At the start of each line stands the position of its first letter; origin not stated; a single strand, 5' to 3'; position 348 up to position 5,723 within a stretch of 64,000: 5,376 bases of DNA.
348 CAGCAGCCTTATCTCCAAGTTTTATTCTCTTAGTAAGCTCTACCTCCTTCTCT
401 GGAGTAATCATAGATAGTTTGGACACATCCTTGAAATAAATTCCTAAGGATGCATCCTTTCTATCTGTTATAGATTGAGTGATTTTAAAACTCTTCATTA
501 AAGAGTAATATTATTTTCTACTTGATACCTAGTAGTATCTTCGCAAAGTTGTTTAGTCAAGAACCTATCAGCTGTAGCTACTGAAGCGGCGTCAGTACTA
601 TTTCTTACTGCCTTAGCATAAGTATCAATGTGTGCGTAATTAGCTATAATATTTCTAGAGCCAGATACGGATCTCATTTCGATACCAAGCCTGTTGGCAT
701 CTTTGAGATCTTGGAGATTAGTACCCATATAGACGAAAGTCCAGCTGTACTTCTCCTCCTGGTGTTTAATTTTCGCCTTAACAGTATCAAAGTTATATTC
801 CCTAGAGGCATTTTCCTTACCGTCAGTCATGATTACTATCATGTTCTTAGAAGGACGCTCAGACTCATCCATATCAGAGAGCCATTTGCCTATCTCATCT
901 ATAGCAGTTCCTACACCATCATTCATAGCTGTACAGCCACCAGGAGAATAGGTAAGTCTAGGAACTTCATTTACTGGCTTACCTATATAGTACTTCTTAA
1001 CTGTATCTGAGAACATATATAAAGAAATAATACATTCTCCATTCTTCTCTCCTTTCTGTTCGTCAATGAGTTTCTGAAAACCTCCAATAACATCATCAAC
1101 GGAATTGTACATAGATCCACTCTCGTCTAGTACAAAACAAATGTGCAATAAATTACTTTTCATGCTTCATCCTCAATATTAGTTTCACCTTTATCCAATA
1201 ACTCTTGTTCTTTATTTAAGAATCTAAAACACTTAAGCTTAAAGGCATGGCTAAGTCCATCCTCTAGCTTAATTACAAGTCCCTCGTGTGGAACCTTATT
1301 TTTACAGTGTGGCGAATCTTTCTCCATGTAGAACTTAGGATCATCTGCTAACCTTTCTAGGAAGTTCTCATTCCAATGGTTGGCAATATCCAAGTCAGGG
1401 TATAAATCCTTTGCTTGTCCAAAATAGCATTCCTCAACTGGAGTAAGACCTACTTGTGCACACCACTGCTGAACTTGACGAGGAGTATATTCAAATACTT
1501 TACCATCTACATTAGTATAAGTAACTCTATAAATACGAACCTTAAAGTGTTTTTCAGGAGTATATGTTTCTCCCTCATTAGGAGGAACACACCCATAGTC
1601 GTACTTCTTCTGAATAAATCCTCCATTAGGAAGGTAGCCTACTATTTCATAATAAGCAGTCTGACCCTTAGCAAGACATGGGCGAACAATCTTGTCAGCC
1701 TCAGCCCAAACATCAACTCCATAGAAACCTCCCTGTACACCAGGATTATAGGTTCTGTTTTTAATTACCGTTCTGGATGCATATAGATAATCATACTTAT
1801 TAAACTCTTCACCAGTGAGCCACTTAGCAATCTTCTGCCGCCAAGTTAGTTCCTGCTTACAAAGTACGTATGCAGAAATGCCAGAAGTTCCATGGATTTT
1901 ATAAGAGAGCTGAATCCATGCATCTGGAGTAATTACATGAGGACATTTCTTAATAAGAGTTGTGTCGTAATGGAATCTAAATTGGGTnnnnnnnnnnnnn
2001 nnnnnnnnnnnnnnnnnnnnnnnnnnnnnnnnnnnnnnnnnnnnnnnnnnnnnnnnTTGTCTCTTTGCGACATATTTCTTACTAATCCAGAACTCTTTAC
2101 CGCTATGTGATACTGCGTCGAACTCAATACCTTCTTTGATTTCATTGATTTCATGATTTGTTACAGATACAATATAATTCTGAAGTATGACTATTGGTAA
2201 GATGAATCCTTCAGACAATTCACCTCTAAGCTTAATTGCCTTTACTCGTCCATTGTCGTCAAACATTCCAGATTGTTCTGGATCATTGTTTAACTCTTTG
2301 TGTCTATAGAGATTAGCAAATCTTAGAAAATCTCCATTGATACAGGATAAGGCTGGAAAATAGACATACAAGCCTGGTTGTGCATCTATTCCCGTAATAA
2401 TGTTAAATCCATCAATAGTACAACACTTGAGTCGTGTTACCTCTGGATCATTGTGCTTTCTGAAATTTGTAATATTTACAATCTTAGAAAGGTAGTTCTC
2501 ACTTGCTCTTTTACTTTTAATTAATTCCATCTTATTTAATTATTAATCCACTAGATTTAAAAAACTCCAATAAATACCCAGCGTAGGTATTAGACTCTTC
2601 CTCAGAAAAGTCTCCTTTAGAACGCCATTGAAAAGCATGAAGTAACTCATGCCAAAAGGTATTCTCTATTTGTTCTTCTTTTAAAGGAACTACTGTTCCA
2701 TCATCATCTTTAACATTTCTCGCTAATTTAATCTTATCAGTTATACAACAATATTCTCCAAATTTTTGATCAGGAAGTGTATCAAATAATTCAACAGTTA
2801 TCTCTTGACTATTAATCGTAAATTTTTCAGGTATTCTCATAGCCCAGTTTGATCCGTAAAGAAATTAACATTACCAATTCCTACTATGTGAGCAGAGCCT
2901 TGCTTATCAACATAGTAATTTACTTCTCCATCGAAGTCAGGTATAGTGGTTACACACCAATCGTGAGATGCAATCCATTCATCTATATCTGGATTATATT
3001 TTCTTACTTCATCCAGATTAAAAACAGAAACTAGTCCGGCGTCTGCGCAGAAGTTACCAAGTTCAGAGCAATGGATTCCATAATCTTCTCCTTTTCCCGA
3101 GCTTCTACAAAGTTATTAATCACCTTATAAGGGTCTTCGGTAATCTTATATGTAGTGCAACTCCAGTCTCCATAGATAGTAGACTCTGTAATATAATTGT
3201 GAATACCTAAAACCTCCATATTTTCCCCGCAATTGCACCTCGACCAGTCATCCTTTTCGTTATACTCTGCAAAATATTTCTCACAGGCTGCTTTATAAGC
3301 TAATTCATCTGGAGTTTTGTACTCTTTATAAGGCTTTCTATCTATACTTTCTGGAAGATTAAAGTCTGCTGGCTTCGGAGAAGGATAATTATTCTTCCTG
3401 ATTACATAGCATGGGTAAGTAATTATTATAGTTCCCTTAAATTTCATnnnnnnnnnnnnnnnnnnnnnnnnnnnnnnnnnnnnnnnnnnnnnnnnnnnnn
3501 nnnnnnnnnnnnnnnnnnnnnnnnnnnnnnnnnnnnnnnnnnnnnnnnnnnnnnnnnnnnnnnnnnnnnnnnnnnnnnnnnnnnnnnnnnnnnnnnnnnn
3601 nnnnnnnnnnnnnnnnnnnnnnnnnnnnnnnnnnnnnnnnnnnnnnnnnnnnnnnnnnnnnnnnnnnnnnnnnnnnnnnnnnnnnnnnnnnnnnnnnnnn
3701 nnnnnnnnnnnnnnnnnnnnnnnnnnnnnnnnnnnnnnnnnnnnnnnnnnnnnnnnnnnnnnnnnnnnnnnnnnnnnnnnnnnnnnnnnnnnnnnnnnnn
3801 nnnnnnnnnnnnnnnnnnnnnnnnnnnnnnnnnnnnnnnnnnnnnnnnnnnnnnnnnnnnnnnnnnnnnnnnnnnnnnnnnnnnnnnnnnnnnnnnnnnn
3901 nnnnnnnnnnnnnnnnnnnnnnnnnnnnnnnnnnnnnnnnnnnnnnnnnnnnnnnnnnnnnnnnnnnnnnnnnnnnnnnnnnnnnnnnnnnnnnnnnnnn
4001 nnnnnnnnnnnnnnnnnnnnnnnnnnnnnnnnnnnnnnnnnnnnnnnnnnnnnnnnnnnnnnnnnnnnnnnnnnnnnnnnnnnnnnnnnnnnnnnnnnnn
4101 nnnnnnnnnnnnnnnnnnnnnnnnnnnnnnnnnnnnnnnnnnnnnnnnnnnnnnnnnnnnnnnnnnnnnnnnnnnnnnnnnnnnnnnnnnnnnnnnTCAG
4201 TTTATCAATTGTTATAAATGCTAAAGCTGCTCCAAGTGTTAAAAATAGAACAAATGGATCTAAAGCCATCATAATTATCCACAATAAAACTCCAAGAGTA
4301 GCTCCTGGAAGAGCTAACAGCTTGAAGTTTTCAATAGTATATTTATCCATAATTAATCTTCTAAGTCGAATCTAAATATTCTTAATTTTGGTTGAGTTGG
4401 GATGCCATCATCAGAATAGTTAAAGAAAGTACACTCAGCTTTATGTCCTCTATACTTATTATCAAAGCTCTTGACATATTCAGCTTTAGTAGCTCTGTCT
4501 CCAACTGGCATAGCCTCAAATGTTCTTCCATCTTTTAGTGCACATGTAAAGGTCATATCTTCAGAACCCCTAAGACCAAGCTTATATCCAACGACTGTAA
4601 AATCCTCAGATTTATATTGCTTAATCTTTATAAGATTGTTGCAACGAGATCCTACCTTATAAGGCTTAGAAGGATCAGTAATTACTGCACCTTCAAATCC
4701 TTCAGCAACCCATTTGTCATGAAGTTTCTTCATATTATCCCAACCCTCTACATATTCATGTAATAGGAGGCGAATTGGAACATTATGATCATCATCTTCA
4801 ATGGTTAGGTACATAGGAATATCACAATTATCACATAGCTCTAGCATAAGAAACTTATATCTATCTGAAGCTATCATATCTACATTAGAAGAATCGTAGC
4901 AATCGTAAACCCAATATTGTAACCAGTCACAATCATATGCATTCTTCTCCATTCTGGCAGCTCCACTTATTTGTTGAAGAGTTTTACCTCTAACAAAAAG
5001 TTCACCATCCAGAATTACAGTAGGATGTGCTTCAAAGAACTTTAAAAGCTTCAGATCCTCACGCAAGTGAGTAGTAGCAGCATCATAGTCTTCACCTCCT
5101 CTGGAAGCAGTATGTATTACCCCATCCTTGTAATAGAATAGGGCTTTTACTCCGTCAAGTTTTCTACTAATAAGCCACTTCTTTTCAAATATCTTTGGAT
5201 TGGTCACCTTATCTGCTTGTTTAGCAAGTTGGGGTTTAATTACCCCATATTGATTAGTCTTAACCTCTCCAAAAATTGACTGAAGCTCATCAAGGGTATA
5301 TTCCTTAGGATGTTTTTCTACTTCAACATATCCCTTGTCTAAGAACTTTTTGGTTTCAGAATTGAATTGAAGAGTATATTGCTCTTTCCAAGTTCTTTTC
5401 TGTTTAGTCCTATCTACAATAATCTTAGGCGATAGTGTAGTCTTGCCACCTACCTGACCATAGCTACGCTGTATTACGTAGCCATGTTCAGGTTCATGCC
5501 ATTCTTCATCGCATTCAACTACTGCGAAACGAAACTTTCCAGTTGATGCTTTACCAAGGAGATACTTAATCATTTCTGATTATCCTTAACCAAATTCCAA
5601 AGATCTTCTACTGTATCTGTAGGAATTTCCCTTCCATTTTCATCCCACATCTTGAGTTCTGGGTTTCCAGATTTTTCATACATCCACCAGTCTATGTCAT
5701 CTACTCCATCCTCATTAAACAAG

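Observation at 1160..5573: RNA-end healing/sealing cluster: Rnl2-like RNA ligase, Thg1-like 3'-5' polymerase and ATP-dependent ligase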

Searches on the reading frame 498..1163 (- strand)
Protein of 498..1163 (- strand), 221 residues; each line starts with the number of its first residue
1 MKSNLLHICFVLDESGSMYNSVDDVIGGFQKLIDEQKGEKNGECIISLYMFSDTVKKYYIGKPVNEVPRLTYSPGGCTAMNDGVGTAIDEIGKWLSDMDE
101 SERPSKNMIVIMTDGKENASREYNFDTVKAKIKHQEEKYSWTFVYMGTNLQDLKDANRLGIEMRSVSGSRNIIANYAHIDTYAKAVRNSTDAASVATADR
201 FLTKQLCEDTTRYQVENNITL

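Call 4: search_protein_families(library=pfam, proteins=[window:498-1163:-], max_evalue=0.01)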
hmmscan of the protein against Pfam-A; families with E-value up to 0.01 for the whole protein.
window:498-1163:- (221 aa): 3 families
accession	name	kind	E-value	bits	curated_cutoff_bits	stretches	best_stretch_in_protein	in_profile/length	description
PF00092.34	VWA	-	5.6e-07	30.4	23.8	1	8-133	2-128/174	von Willebrand factor type A domain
PF25106.1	VWA_4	-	0.00055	20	27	1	8-44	2-38/169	von Willebrand factor A domain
PF13519.12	VWA_2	-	0.0012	19.9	27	1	9-115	2-106/107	von Willebrand factor type A domain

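Call 5: search_protein_families(library=phrogs, proteins=[window:498-1163:-], max_evalue=0.001)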
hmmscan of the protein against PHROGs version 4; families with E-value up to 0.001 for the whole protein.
window:498-1163:- (221 aa): 4 families
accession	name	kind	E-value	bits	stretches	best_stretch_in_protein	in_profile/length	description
phrog_7371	-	unknown function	1.3e-46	159.8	1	3-194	4-184/204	-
phrog_26613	-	unknown function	4.1e-09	37.2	1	7-162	14-176/345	-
phrog_2426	-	unknown function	6.7e-06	25.8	1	7-150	20-162/736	-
phrog_5359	-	unknown function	0.00017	22.2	0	74-156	102-187/229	-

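Call 62: search_protein_families(library=ncbifam, proteins=[window:498-1163:-], max_evalue=0.01)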
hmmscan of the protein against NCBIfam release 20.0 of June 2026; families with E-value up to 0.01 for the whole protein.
window:498-1163:- (221 aa): 0 families

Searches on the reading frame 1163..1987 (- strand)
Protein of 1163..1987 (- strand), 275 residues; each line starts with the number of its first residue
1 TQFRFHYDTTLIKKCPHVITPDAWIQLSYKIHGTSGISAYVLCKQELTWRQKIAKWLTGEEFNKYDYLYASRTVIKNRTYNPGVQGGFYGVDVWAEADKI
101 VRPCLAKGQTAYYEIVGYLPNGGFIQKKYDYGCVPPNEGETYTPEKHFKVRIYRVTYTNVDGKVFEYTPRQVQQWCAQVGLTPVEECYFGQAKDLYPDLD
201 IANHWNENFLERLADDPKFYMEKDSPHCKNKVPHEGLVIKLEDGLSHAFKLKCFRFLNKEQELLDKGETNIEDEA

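Call 68: search_protein_families(library=pfam, proteins=[window:1163-1987:-], max_evalue=10)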
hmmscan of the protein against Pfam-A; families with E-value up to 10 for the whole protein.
seq(275 aa): 1 family
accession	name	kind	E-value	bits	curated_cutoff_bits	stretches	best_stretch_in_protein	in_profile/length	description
PF09414.15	RNA_ligase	-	0.021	15.4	27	1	128-251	78-170/171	RNA ligase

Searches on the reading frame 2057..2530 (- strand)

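Call 68: search_protein_families(library=pfam, proteins=[window:2057-2530:-], max_evalue=10)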
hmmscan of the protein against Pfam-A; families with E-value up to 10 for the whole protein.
seq(158 aa): 1 family
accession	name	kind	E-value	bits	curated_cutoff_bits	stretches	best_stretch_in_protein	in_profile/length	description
PF21189.3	PHA02142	-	0.0038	18.1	27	1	31-113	16-92/92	PHA02142 OB-fold domain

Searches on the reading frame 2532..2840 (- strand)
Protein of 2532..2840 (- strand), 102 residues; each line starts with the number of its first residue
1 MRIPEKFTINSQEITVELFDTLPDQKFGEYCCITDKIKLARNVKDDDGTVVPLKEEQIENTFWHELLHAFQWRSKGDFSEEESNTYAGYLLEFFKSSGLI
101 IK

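Call 4: search_protein_families(library=pfam, proteins=[window:2532-2840:-], max_evalue=0.01)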
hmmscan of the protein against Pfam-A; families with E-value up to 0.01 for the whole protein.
window:2532-2840:- (102 aa): 1 family
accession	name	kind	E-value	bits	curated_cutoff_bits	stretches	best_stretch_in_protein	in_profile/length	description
PF10263.15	SprT-like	-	0.0094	16.2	25.6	0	12-76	19-79/108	SprT-like family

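Call 5: search_protein_families(library=phrogs, proteins=[window:2532-2840:-], max_evalue=0.001)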
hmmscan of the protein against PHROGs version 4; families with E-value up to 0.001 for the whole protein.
window:2532-2840:- (102 aa): 1 family
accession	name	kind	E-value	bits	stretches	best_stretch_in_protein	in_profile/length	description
phrog_1233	-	unknown function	2.1e-08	34.7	1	1-82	6-87/306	-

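Call 62: search_protein_families(library=ncbifam, proteins=[window:2532-2840:-], max_evalue=0.01)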
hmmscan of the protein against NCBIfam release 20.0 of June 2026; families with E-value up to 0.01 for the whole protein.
window:2532-2840:- (102 aa): 0 families

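Call 68: search_protein_families(library=pfam, proteins=[window:2532-2840:-], max_evalue=10)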
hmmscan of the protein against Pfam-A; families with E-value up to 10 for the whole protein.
window:2532-2840:- (102 aa): 3 families
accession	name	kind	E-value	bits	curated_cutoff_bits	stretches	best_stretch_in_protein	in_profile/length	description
PF10263.15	SprT-like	-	0.0094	16.2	25.6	1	12-76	19-79/108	SprT-like family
PF06099.16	Phenol_hyd_sub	-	0.13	12.9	25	1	7-33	26-50/57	Phenol hydroxylase subunit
PF04450.18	BSP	-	0.13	12.5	23.8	1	54-79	98-123/207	Peptidase of plants and bacteria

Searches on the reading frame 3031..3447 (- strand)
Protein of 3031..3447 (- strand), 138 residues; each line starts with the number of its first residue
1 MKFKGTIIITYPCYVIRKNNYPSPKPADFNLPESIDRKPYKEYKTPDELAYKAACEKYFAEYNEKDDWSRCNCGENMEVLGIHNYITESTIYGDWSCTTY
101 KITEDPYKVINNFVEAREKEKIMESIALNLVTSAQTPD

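Call 4: search_protein_families(library=pfam, proteins=[window:3031-3447:-], max_evalue=0.01)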
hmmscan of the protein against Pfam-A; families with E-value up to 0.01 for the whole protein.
window:3031-3447:- (138 aa): 0 families

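Call 5: search_protein_families(library=phrogs, proteins=[window:3031-3447:-], max_evalue=0.001)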
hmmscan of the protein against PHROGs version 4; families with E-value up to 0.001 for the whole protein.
window:3031-3447:- (138 aa): 0 families

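Call 62: search_protein_families(library=ncbifam, proteins=[window:3031-3447:-], max_evalue=0.01)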
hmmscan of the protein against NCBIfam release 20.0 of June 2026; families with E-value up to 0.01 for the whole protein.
window:3031-3447:- (138 aa): 0 families

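Call 68: search_protein_families(library=pfam, proteins=[window:3031-3447:-], max_evalue=10)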
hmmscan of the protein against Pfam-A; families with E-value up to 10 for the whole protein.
window:3031-3447:- (138 aa): 0 families

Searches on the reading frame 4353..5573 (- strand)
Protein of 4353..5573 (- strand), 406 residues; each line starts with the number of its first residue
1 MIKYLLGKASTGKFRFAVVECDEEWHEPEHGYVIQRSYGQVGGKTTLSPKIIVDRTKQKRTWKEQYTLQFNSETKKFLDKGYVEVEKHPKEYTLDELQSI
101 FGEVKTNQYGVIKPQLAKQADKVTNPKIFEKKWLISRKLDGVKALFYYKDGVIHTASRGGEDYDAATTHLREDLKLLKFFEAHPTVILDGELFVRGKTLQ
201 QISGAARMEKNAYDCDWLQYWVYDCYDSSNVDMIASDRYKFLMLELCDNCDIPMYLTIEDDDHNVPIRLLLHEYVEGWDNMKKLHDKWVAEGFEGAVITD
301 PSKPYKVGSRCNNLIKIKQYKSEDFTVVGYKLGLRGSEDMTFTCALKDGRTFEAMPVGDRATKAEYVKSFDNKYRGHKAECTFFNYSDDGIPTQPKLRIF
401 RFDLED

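Call 4: search_protein_families(library=pfam, proteins=[window:4353-5573:-], max_evalue=0.01)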
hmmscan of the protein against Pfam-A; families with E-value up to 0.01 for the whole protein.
window:4353-5573:- (406 aa): 4 families
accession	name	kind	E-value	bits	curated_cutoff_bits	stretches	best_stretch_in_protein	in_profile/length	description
PF01068.26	DNA_ligase_A_M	-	1.6e-15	57.8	26.2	1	114-318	1-204/204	ATP dependent DNA ligase domain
PF09414.15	RNA_ligase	-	1.3e-06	29.2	27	1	132-317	2-170/171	RNA ligase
PF01331.24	mRNA_cap_enzyme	-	1.9e-05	25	29.6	1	127-318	12-194/194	mRNA capping enzyme, catalytic domain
PF01653.23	DNA_ligase_aden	-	0.0062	16.5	27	0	129-206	38-122/253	NAD-dependent DNA ligase adenylation domain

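Call 5: search_protein_families(library=phrogs, proteins=[window:4353-5573:-], max_evalue=0.001)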
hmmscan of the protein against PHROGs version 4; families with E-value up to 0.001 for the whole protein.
window:4353-5573:- (406 aa): 2 families
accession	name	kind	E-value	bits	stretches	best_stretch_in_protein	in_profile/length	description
phrog_114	-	DNA, RNA and nucleotide metabolism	2.9e-42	146.1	1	102-403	215-500/634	ATP-dependent DNA ligase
phrog_30362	-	DNA, RNA and nucleotide metabolism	0.00047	21.2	0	288-401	11-134/144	DNA ligase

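Call 8: search_solved_structures(query=window:4353-5573:-, max_evalue=0.01, show_alignments=2)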
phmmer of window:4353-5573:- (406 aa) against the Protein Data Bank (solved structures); distinct sequences matched with E-value up to 0.01: 12.
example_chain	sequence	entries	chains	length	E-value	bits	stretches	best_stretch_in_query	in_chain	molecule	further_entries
6imj_A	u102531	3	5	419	2.7e-15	59.3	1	107-356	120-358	DNA ligase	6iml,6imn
6imk_A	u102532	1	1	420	2.7e-15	59.3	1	107-356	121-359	DNA ligase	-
3gde_A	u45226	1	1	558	9.9e-06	27.7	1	266-362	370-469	DNA ligase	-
9fzx_A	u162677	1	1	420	0.00011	24.3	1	125-406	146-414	DNA ligase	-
1vs0_A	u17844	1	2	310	0.00014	24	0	130-227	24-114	Putative DNA ligase-like protein Rv0938/MT0965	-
7obn_A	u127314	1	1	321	0.00016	23.8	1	279-376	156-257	DNA ligase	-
4d05_A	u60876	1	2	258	0.00091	21.3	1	160-341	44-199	ATP-DEPENDENT DNA LIGASE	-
6nhz_A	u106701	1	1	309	0.00093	21.2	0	130-227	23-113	ATP-dependent DNA ligase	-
6nhx_A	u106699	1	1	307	0.0019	20.3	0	130-227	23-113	ATP-dependent DNA ligase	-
1fvi_A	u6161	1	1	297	0.0049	18.9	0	189-330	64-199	CHLORELLA VIRUS DNA LIGASE-ADENYLATE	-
1p8l_A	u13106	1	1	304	0.005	18.8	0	189-330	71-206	PBCV-1 DNA ligase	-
2q2t_A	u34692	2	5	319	0.0053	18.8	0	189-330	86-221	Chlorella virus DNA ligase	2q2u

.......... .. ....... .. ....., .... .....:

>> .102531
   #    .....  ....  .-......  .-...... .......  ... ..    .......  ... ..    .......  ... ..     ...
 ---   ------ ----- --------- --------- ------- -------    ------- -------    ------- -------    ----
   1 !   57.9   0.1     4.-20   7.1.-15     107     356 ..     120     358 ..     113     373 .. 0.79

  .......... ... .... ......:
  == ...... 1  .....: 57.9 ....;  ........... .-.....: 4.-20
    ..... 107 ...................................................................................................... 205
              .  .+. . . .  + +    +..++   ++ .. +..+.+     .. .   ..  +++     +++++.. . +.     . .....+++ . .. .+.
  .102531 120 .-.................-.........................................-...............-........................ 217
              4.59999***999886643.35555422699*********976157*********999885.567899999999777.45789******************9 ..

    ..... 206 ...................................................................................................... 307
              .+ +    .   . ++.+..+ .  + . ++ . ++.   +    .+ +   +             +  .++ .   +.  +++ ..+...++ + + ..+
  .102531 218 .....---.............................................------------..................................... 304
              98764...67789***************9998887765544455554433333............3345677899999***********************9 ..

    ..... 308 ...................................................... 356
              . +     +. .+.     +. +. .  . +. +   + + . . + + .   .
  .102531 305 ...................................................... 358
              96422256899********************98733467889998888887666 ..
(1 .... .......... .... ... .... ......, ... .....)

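Call 62: search_protein_families(library=ncbifam, proteins=[window:4353-5573:-], max_evalue=0.01)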
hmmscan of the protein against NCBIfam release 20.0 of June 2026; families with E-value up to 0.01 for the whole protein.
window:4353-5573:- (406 aa): 11 families
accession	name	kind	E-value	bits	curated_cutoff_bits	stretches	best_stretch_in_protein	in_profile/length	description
NF006592.0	PRK09125.1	equivalog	6.9e-16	58.1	200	1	113-352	30-237/283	DNA ligase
TIGR00574.1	dnl1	superfamily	4e-14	52.2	217.8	1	112-347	170-412/527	ATP-dependent DNA ligase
NF007210.0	PRK09632.1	equivalog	8.4e-12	44.2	989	1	105-337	471-676/781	ATP-dependent DNA ligase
TIGR02779.1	NHEJ_ligase_lig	equivalog_domain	1.5e-11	44.1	227.75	1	126-334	10-200/302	non-homologous end-joining DNA ligase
NF002868.0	PRK03180.1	equivalog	5.3e-08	32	641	1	111-333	183-395/509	ATP-dependent DNA ligase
NF004628.0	PRK05972.1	subfamily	1.4e-07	30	895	1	91-331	239-440/870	ATP-dependent DNA ligase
TIGR02776.1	NHEJ_ligase_prk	equivalog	1.9e-07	30.4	373.2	1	131-334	5-192/587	DNA ligase D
NF005796.0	PRK07636.1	subfamily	9.3e-06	25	337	1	125-364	13-226/275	ATP-dependent DNA ligase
NF006078.0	PRK08224.1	equivalog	1.8e-05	23.9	296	0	286-333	168-213/350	ATP-dependent DNA ligase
NF007211.0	PRK09633.1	equivalog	0.00013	20.5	774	1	130-331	15-220/610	DNA ligase D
NF006701.0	PRK09247.1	equivalog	0.00048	19.2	543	1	109-204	202-302/540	ATP-dependent DNA ligase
